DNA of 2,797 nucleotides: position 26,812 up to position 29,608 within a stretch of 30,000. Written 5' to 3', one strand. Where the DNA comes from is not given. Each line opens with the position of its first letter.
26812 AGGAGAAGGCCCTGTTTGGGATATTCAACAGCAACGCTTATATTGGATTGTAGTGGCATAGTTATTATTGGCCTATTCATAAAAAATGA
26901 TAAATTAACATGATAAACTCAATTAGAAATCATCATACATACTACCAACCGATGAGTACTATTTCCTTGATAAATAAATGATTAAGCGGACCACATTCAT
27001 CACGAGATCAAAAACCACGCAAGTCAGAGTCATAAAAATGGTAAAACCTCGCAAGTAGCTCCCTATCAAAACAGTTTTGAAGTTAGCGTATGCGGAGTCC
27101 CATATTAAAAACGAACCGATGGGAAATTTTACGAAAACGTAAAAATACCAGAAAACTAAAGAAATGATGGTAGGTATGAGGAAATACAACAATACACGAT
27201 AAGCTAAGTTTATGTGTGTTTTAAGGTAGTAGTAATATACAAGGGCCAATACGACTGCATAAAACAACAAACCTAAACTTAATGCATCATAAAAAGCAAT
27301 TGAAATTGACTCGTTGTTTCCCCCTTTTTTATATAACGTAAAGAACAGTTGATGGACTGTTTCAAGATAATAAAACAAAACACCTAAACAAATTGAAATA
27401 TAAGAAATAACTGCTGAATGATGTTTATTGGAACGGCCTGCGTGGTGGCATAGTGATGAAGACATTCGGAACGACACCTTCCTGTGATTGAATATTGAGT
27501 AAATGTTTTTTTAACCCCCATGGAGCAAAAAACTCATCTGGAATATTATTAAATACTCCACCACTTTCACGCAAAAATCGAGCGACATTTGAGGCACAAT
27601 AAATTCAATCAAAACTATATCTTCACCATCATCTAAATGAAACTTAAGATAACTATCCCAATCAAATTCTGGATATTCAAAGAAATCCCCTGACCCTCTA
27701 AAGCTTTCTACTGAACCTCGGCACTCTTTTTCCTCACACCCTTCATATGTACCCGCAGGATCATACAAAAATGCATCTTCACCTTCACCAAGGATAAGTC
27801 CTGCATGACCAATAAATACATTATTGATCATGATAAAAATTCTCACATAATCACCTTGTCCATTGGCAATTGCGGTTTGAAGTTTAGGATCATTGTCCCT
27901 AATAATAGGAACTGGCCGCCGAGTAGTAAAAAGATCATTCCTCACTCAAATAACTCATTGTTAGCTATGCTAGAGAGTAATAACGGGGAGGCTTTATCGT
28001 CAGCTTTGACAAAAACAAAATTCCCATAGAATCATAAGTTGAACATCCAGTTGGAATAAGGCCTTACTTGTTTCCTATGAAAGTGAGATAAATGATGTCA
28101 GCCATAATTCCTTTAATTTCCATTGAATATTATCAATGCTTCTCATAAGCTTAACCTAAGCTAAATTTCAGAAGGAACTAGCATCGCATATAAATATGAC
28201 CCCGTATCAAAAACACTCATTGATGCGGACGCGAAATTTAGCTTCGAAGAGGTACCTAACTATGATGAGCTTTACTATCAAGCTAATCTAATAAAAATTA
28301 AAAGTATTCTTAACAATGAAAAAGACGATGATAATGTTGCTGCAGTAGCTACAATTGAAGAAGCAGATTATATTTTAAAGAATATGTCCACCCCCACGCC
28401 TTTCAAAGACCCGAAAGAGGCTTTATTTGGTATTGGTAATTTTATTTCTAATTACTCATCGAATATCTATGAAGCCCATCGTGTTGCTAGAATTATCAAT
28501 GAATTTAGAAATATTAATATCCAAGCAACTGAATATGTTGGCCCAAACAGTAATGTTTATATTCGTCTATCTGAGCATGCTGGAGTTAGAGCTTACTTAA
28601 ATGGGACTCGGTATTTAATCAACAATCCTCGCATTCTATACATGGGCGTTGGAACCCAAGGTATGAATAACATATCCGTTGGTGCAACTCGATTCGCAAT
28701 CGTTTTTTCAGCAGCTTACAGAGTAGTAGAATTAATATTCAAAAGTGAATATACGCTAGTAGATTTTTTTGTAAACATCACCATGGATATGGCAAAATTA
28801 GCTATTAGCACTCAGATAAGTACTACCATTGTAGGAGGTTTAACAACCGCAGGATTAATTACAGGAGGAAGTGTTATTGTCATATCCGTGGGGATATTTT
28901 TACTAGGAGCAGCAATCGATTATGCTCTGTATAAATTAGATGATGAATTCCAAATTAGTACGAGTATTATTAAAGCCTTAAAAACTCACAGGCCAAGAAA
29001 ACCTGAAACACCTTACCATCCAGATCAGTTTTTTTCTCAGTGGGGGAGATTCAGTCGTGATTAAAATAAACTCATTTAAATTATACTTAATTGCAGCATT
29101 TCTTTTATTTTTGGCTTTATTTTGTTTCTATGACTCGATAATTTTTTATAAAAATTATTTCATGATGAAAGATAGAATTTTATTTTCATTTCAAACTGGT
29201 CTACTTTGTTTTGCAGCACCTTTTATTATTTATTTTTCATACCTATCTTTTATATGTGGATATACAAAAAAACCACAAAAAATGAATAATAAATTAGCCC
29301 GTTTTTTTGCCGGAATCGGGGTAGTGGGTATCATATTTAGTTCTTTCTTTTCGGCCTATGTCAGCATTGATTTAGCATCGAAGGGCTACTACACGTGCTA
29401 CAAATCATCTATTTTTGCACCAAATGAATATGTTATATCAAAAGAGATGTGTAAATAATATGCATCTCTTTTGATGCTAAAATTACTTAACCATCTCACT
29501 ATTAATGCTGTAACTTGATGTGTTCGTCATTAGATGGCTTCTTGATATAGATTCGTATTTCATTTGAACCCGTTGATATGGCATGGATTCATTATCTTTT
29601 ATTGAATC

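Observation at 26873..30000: Decaying T6SS-linked toxin/immunity islet: Hcp and at least one toxin-like gene are damaged while both immunity-like genes are intact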

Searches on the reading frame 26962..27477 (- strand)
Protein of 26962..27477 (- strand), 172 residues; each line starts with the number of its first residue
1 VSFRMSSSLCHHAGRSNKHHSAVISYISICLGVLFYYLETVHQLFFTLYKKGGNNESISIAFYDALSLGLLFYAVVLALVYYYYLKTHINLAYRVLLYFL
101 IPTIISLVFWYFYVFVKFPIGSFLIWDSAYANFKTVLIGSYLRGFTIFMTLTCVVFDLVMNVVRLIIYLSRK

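Call 7: search_protein_families(library=pfam, max_evalue=1, proteins=[window:26962-27477:-])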
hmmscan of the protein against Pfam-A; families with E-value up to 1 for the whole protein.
seq(172 aa): 0 families

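Call 9: search_protein_families(library=ncbifam, max_evalue=1, proteins=[window:26962-27477:-])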
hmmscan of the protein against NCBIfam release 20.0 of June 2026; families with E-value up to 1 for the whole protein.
seq(172 aa): 0 families

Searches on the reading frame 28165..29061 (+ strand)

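Call 7: search_protein_families(library=pfam, max_evalue=1, proteins=[window:28165-29061:+])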
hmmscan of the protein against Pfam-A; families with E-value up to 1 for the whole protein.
seq(299 aa): 0 families

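Call 9: search_protein_families(library=ncbifam, max_evalue=1, proteins=[window:28165-29061:+])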
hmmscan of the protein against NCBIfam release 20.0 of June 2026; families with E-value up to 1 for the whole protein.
seq(299 aa): 1 family
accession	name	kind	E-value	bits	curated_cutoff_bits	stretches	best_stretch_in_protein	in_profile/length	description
NF001129.0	PRK00139.2-3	equivalog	0.026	13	762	1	148-223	389-460/517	UDP-N-acetylmuramoyl-L-alanyl-D-glutamate--2,6-diaminopimelate ligase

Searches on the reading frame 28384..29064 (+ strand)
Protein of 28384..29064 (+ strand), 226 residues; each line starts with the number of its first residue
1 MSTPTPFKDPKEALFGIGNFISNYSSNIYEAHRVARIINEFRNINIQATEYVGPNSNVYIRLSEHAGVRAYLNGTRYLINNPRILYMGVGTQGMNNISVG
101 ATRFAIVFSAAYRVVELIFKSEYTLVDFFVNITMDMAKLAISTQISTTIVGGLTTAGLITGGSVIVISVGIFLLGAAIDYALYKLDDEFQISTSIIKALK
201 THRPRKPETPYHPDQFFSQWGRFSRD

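Call 10: find_encoding_contigs(protein=window:28384-29064:+, flank=10000, max_places=8)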
Protein window:28384-29064:+ (226 aa): no gene with exactly this product is on record in the collection.

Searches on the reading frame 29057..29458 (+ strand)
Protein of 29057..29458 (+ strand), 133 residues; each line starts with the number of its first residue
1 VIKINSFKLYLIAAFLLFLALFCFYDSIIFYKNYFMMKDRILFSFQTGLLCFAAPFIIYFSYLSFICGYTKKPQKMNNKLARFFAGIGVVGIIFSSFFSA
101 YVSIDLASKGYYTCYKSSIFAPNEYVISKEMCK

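Call 7: search_protein_families(library=pfam, max_evalue=1, proteins=[window:29057-29455:+])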
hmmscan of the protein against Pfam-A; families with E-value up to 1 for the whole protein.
seq(133 aa): 2 families
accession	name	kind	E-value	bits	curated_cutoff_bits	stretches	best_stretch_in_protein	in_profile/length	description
PF06836.17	DUF1240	-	2.8e-22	79.6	24.3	1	39-133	1-95/95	Protein of unknown function (DUF1240)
PF20479.3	TMEM128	-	0.027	15.4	23.9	1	11-98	7-93/124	TMEM128 protein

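Call 8: find_encoding_contigs(protein=window:29057-29458:+, flank=10000, max_places=8)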
Protein window:29057-29458:+ (133 aa): no gene with exactly this product is on record in the collection.

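Call 9: search_protein_families(library=ncbifam, max_evalue=1, proteins=[window:29057-29455:+])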
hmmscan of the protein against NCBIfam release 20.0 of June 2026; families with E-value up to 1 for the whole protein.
seq(133 aa): 1 family
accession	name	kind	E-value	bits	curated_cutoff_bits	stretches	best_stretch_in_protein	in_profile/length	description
NF010074.0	PRK13555.1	equivalog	0.0053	16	432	1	31-72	105-145/230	FMN-dependent NADH-azoreductase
